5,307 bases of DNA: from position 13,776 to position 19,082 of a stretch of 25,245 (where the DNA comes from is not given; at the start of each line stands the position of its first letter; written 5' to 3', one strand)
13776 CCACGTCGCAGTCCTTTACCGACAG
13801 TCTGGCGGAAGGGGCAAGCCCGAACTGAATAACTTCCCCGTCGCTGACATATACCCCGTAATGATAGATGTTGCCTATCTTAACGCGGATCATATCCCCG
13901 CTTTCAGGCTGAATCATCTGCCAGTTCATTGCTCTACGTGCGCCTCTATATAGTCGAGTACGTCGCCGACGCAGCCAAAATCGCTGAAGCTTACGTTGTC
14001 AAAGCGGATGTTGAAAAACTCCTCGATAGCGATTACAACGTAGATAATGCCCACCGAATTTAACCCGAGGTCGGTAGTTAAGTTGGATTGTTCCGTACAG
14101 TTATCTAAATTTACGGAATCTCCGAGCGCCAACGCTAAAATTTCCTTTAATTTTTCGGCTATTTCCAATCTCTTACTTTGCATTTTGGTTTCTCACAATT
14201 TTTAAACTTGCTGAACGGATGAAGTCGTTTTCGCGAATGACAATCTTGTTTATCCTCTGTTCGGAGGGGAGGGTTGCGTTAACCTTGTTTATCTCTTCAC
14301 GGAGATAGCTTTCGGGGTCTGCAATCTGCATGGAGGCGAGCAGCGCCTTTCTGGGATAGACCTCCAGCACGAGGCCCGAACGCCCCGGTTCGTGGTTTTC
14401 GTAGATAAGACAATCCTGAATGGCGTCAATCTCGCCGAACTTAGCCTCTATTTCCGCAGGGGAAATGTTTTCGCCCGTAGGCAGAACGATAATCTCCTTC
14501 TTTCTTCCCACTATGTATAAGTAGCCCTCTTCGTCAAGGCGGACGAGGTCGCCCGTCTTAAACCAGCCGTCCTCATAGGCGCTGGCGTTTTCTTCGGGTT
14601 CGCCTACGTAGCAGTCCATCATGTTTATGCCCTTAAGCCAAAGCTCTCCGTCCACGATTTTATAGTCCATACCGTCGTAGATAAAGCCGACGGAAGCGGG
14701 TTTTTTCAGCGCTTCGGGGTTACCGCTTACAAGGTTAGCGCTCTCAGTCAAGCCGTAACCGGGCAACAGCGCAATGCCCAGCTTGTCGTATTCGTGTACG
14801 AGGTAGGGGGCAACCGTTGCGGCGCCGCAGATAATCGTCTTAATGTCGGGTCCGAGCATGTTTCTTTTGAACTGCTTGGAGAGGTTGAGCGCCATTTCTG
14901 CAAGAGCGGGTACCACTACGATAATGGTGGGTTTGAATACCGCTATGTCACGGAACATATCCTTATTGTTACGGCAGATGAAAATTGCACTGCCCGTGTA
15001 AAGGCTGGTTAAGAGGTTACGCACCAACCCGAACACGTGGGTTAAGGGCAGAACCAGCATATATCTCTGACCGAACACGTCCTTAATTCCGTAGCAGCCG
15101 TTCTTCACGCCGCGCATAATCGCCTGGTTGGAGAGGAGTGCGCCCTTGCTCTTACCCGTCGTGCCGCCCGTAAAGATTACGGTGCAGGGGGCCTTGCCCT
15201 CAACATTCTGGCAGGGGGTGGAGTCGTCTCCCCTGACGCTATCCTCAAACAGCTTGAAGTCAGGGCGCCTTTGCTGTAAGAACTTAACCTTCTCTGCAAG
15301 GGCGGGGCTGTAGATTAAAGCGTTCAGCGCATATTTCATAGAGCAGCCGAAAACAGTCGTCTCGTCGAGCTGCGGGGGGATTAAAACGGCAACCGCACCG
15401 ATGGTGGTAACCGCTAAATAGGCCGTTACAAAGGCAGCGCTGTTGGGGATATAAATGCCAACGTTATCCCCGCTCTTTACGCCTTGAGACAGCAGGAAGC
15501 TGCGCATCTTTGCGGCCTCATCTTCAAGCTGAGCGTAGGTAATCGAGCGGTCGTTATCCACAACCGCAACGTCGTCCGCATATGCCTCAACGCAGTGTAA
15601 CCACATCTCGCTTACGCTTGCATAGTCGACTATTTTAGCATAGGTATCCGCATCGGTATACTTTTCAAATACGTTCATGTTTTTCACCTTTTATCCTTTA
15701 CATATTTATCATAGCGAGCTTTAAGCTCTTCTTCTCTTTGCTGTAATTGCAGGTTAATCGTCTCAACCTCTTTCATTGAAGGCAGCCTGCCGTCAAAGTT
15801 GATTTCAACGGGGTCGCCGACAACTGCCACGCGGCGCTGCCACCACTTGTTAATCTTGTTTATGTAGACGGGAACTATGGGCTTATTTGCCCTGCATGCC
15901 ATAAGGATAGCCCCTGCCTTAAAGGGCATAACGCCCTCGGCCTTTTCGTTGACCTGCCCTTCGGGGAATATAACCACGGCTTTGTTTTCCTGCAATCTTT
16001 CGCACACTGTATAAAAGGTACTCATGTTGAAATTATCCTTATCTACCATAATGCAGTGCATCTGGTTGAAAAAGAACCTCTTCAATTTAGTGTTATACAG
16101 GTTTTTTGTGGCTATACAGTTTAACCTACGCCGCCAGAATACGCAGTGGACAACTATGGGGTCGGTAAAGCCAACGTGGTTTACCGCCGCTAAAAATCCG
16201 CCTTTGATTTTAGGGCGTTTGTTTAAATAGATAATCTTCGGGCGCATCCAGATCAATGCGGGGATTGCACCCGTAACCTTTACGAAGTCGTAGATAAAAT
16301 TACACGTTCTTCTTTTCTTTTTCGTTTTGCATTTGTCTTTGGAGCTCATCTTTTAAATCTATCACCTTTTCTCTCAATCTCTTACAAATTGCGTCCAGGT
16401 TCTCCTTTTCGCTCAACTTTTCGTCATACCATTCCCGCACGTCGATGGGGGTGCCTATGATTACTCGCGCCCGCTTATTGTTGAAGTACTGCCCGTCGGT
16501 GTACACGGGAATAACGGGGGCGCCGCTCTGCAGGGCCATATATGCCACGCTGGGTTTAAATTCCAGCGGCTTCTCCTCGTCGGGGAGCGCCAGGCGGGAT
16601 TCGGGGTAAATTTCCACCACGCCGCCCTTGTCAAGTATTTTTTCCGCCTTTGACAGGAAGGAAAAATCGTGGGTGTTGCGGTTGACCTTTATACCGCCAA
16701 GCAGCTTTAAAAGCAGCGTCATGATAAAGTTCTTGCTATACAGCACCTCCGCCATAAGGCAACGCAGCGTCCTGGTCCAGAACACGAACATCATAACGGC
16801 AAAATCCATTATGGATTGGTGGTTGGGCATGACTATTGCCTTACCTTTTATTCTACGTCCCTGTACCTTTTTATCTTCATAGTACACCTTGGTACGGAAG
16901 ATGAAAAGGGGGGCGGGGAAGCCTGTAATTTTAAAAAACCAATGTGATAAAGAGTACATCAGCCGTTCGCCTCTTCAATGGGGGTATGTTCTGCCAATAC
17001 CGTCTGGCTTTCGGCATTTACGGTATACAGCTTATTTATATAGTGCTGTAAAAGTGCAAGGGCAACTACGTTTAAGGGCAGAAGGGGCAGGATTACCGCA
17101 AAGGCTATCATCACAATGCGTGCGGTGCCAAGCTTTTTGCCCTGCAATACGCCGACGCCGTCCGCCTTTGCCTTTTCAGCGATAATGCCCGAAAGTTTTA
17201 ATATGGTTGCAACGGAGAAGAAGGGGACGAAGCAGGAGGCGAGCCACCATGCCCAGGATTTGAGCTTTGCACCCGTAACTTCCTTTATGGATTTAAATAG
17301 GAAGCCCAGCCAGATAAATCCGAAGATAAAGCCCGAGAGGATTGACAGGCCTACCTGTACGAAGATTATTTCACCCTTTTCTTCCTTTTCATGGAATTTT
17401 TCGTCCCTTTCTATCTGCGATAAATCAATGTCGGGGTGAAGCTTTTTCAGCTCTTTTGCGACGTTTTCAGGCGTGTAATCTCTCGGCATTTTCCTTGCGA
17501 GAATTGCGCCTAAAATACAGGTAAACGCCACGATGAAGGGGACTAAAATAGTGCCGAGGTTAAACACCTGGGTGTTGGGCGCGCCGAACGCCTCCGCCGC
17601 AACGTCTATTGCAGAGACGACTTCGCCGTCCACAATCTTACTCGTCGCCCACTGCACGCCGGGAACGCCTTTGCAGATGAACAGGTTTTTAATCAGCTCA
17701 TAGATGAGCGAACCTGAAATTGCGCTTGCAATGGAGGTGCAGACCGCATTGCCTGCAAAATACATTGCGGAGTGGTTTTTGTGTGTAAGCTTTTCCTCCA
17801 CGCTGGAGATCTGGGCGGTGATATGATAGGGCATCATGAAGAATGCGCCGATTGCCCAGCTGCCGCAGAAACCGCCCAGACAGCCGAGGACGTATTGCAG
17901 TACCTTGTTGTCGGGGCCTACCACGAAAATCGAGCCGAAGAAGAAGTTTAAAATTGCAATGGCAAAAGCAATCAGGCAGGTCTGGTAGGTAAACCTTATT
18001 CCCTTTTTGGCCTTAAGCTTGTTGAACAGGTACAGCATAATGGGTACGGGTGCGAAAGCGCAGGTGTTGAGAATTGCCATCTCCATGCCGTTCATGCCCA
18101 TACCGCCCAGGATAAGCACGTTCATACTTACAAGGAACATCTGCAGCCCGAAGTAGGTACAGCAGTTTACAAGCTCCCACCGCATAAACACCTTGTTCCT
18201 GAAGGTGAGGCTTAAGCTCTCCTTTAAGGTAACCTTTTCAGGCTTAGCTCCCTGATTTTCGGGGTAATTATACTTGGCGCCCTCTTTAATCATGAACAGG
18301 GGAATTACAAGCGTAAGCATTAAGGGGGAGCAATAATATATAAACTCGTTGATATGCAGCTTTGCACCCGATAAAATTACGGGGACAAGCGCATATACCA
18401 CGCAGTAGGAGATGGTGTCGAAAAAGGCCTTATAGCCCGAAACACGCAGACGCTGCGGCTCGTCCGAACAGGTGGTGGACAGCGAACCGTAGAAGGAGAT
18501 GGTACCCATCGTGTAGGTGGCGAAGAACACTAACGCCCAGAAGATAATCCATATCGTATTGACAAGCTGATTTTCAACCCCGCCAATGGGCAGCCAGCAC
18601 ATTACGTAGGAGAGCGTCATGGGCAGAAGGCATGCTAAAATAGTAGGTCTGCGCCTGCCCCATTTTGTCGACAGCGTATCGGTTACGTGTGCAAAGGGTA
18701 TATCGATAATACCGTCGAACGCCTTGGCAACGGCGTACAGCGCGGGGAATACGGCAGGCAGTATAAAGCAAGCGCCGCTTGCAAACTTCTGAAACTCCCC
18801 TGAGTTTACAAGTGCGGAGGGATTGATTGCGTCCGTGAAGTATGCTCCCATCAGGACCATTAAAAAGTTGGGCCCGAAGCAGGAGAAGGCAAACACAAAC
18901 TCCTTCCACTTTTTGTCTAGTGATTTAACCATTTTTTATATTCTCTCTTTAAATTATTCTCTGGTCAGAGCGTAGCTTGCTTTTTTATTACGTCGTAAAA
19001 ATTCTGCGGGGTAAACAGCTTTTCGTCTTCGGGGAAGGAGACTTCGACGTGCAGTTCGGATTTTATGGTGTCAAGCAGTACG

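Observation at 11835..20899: Eight-gene carrier-protein-dependent lipid acylation and transport operon; possible Gram-positive counterpart of Aas/LplT or a new lipid pathway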

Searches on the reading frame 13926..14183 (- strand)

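Call 3: search_protein_families(library=pfam, proteins=[window:13926-14183:-], max_evalue=0.01)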
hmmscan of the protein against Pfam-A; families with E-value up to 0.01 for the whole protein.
window:13926-14183:- (85 aa): 1 family
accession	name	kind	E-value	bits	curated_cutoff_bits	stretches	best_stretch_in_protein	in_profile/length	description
PF00550.31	PP-binding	-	3.3e-07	30.9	20.8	1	10-79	1-67/67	Phosphopantetheine attachment site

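Call 4: search_protein_families(library=ncbifam, proteins=[window:13926-14183:-], max_evalue=0.01)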
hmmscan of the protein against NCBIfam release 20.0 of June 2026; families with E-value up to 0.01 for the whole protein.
window:13926-14183:- (85 aa): 14 families
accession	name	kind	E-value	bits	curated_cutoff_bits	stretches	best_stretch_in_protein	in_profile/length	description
NF002150.0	PRK00982.1-4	subfamily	2.9e-10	40.2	66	1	6-83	4-79/80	acyl carrier protein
NF002148.0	PRK00982.1-2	subfamily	7.8e-10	38.5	71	1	7-82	4-77/79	acyl carrier protein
NF009104.0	PRK12449.1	equivalog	9.9e-10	38.2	70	1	6-83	4-79/80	acyl carrier protein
NF002151.0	PRK00982.1-5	equivalog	4.2e-09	36.4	92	1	7-82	3-76/78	acyl carrier protein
TIGR00517.1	acyl_carrier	equivalog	1.4e-08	34.5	70.45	1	7-82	3-76/77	acyl carrier protein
NF002147.0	PRK00982.1-1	equivalog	4.1e-07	29.7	84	1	2-82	2-80/83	acyl carrier protein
NF002149.0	PRK00982.1-3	equivalog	6e-07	29.3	106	1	7-83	3-77/78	acyl carrier protein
NF058660.1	cispen_ACP_AmcB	equivalog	6.1e-07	29.5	80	1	7-81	1-77/80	cispentacin biosynthesis acyl carrier protein AmcB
NF004533.0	PRK05883.1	equivalog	1.3e-05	25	72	1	4-84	20-98/100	acyl carrier protein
NF006031.0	PRK08172.1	equivalog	1.4e-05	25.7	76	1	6-80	3-75/82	acyl carrier protein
NF005798.0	PRK07639.1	equivalog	0.00032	21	100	1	10-81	8-80/91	petrobactin biosynthesis protein AsbD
NF003757.0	PRK05350.1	equivalog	0.00062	19.9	65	1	6-84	5-81/83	acyl carrier protein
NF040636.1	AcpM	exception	0.00094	19.2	146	1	24-80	20-76/93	meromycolate extension acyl carrier protein AcpM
NF005480.0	PRK07081.1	equivalog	0.0029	17.5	72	1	11-63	4-55/83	acyl carrier protein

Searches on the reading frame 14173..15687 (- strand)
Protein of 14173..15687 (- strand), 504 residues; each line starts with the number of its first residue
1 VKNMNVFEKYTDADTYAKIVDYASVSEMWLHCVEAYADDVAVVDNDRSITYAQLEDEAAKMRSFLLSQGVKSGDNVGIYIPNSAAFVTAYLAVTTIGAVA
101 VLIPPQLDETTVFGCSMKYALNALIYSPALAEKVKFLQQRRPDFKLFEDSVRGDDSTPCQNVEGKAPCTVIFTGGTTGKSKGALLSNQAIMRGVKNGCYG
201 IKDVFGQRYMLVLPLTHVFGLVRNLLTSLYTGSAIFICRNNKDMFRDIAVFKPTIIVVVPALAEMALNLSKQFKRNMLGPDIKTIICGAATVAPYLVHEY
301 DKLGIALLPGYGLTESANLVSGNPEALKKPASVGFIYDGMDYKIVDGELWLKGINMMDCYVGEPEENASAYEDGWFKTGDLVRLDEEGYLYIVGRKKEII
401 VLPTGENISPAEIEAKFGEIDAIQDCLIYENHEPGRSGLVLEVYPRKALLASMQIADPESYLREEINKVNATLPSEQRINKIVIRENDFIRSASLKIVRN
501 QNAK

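Call 3: search_protein_families(library=pfam, proteins=[window:14173-15687:-], max_evalue=0.01)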
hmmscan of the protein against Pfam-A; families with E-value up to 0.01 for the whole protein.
window:14173-15687:- (504 aa): 2 families
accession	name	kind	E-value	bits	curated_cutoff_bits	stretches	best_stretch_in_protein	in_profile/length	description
PF00501.34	AMP-binding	-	1.8e-60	205.2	29.9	1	33-360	5-383/384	AMP-binding enzyme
PF23562.2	AMP-binding_C_3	-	0.00012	22.9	20.8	1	398-501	2-107/124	AMP-binding enzyme C-terminal domain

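Call 4: search_protein_families(library=ncbifam, proteins=[window:14173-15687:-], max_evalue=0.01)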
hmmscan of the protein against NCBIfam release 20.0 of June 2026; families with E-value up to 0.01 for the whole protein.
window:14173-15687:- (504 aa): 105 families (the best 25 are shown)
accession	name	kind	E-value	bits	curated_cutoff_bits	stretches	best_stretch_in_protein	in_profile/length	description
NF004837.0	PRK06187.1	subfamily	4.6e-63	213.3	476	1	22-426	7-451/531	long-chain-fatty-acid--CoA ligase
NF052269.1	Staph_lig_FadD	equivalog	1.2e-58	198.7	650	1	38-430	15-426/499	long-chain-fatty-acid--CoA ligase FadD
TIGR01923.1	menE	equivalog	4.5e-54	184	330.15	1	50-430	1-381/442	o-succinylbenzoate--CoA ligase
NF005801.1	PRK07656.1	equivalog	3.9e-53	180.8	657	1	25-426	3-432/500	FadD3 family acyl-CoA ligase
NF004114.0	PRK05605.1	equivalog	3.4e-52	177.6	766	2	152-427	207-499/575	long-chain-fatty-acid--CoA ligase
NF005307.0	PRK06839.1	equivalog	6e-47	160.4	748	1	37-429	16-425/496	o-succinylbenzoate--CoA ligase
NF004758.0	PRK06087.1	equivalog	2.9e-46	158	736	2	161-426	184-462/548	medium-chain fatty-acid--CoA ligase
NF002966.0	PRK03640.1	equivalog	8.7e-46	156.5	556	1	29-429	7-414/483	o-succinylbenzoate--CoA ligase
NF006572.0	PRK09088.1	equivalog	6.1e-42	143.9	696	1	40-429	18-420/491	acyl-CoA synthetase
NF004511.1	PRK05852.1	equivalog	7.1e-42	143.7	650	1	38-429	16-436/505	FadD7 family fatty acid--CoA ligase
NF006523.0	PRK08974.1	equivalog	7.8e-42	143.1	884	2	170-425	211-482/561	long-chain-fatty-acid--CoA ligase FadD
NF006181.0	PRK08314.1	subfamily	2.3e-41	141.7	705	2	134-434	173-489/563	long-chain-fatty-acid--CoA ligase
NF006539.0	PRK09029.1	equivalog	3e-41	141.7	494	1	28-430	8-386/458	o-succinylbenzoate--CoA ligase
NF006182.0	PRK08316.1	subfamily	8.2e-41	140.1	663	1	23-425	11-445/523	fatty acyl-CoA synthetase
NF005714.0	PRK07529.1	subfamily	3.1e-40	138.2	632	2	140-424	193-502/640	acyl-CoA synthetase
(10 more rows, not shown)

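Call 33: search_solved_structures(query=window:14173-15687:-, max_evalue=1e-30)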
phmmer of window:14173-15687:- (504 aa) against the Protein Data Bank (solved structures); distinct sequences matched with E-value up to 1e-30: 6.
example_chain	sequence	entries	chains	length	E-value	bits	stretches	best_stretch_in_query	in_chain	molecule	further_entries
8wev_A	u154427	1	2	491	1e-34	123.4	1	42-434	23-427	Feruloyl-CoA Synthetase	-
8weu_A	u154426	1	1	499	1.1e-34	123.3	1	42-434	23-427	Fatty-acyl-CoA synthase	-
5ie0_A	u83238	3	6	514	2.1e-32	115.7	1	43-416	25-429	Oxalate--CoA ligase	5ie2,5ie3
5x8f_A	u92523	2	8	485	4.6e-32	114.6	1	36-424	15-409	2-succinylbenzoate--CoA ligase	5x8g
5buq_A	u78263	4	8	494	4.7e-32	114.6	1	35-423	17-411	2-succinylbenzoate--CoA ligase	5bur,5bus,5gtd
3r44_A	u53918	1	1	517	4.9e-32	114.5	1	45-423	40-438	fatty acyl CoA synthetase FADD13 (FATTY-ACYL-CoA SYNTHETASE)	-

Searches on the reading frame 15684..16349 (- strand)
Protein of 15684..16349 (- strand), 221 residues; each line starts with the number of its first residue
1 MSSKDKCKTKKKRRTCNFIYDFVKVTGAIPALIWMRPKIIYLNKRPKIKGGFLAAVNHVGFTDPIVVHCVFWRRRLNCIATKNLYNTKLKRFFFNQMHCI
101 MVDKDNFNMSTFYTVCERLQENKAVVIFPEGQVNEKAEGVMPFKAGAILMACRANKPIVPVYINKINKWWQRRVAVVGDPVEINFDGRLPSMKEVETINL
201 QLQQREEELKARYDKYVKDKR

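Call 3: search_protein_families(library=pfam, proteins=[window:15684-16349:-], max_evalue=0.01)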
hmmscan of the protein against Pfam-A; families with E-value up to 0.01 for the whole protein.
window:15684-16349:- (221 aa): 1 family
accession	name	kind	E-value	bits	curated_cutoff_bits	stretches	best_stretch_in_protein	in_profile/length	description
PF01553.26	Acyltransferase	-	8.7e-22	77.8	23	1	47-163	12-131/132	Acyltransferase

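Call 4: search_protein_families(library=ncbifam, proteins=[window:15684-16349:-], max_evalue=0.01)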
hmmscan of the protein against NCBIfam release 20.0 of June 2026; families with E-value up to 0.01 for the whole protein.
window:15684-16349:- (221 aa): 7 families
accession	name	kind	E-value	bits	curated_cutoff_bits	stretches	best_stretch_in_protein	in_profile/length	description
TIGR00530.1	AGP_acyltrn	subfamily_domain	2.6e-20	72.5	102.95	1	47-163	13-129/130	1-acylglycerol-3-phosphate O-acyltransferase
NF006386.0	PRK08633.1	equivalog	1.2e-16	59.7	1221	1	48-166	439-554/1147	acyl-[ACP]--phospholipid O-acyltransferase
NF005291.0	PRK06814.1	equivalog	8.8e-09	33.8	1349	1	43-165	447-565/1140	acyl-[ACP]--phospholipid O-acyltransferase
NF052615.1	orn_lipid_OlsF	equivalog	2.4e-06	26.4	620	1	94-177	120-210/570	bifunctional ornithine lipid synthase OlsF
NF005959.0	PRK08043.1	equivalog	1.3e-05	23.7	886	1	53-166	31-140/719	bifunctional acyl-ACP--phospholipid O-acyltransferase/long-chain-fatty-acid--ACP ligase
NF011593.0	PRK15018.1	equivalog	3.9e-05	23.5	501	1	100-166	114-182/245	1-acylglycerol-3-phosphate O-acyltransferase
NF052553.1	LyOrLpactfOlsABRUA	equivalog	0.0016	17.6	300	1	52-148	67-161/263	lyso-ornithine lipid O-acyltransferase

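Call 42: search_solved_structures(query=window:15684-16349:-, max_evalue=0.01)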
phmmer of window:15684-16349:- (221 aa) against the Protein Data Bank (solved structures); distinct sequences matched with E-value up to 0.01: 1.
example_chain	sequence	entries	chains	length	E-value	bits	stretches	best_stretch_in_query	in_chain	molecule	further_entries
5kym_A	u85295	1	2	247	0.0054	19.4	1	46-163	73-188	1-acyl-sn-glycerol-3-phosphate acyltransferase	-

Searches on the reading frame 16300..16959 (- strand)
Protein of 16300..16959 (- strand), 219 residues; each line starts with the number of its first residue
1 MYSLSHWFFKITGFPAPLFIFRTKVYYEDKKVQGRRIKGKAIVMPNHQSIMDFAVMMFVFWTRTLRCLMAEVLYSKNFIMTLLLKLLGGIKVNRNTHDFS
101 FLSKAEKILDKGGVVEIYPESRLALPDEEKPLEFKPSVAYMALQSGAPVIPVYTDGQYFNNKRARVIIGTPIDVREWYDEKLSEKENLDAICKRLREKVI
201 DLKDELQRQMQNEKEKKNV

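Call 3: search_protein_families(library=pfam, proteins=[window:16300-16959:-], max_evalue=0.01)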
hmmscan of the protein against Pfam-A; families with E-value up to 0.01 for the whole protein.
window:16300-16959:- (219 aa): 1 family
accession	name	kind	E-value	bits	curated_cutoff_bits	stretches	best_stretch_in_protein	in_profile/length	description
PF01553.26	Acyltransferase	-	1.9e-18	67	23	1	34-153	12-130/132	Acyltransferase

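Call 4: search_protein_families(library=ncbifam, proteins=[window:16300-16959:-], max_evalue=0.01)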
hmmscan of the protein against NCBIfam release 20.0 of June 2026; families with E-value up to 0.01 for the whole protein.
window:16300-16959:- (219 aa): 4 families
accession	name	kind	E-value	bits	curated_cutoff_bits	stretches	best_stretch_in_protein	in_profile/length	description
TIGR00530.1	AGP_acyltrn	subfamily_domain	5.6e-13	48.8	102.95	1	38-153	15-128/130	1-acylglycerol-3-phosphate O-acyltransferase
NF006386.0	PRK08633.1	equivalog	1.7e-11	42.6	1221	1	37-157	439-554/1147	acyl-[ACP]--phospholipid O-acyltransferase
NF005959.0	PRK08043.1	equivalog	5.5e-06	24.9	886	1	20-160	13-143/719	bifunctional acyl-ACP--phospholipid O-acyltransferase/long-chain-fatty-acid--ACP ligase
NF005291.0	PRK06814.1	equivalog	0.0032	15.4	1349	1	37-158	452-567/1140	acyl-[ACP]--phospholipid O-acyltransferase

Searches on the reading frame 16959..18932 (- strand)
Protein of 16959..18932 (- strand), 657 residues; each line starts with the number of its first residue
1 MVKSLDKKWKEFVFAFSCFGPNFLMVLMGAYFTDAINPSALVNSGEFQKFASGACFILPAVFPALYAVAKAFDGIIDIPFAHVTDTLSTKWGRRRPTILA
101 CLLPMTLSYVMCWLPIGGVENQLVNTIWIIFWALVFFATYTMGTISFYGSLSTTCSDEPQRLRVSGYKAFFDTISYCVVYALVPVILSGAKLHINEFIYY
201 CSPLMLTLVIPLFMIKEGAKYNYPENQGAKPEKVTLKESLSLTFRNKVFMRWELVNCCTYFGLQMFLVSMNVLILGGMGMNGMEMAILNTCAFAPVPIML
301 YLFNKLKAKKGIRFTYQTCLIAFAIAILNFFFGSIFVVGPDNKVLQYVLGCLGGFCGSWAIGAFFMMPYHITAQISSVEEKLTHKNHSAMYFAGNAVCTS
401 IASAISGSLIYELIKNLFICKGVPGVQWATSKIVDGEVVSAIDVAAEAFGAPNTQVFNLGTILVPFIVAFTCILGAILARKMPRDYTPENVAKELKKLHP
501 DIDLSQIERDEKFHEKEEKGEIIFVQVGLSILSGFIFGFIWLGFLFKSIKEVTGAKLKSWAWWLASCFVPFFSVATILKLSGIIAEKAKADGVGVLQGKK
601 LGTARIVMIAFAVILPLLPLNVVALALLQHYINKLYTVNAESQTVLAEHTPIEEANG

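Call 3: search_protein_families(library=pfam, proteins=[window:16959-18932:-], max_evalue=0.01)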
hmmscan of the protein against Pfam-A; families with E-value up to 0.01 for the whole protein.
window:16959-18932:- (657 aa): 2 families
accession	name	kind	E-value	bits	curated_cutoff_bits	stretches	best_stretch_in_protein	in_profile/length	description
PF13347.12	MFS_2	-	1.4e-31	110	27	1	57-415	30-382/427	MFS/sugar transport protein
PF07690.21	MFS_1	-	1.5e-14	54.2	33.4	1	79-406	47-346/347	Major Facilitator Superfamily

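Call 4: search_protein_families(library=ncbifam, proteins=[window:16959-18932:-], max_evalue=0.01)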
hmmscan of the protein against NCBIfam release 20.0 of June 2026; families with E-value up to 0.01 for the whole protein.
window:16959-18932:- (657 aa): 2 families
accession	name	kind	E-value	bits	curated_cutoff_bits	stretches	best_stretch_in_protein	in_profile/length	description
TIGR00792.1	gph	subfamily_domain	5.7e-14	51.6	231.35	1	30-410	24-374/437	glycoside-pentoside-hexuronide (GPH):cation symporter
NF007353.0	PRK09848.1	equivalog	2.7e-07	29.7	528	1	64-279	48-263/457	glucuronide transporter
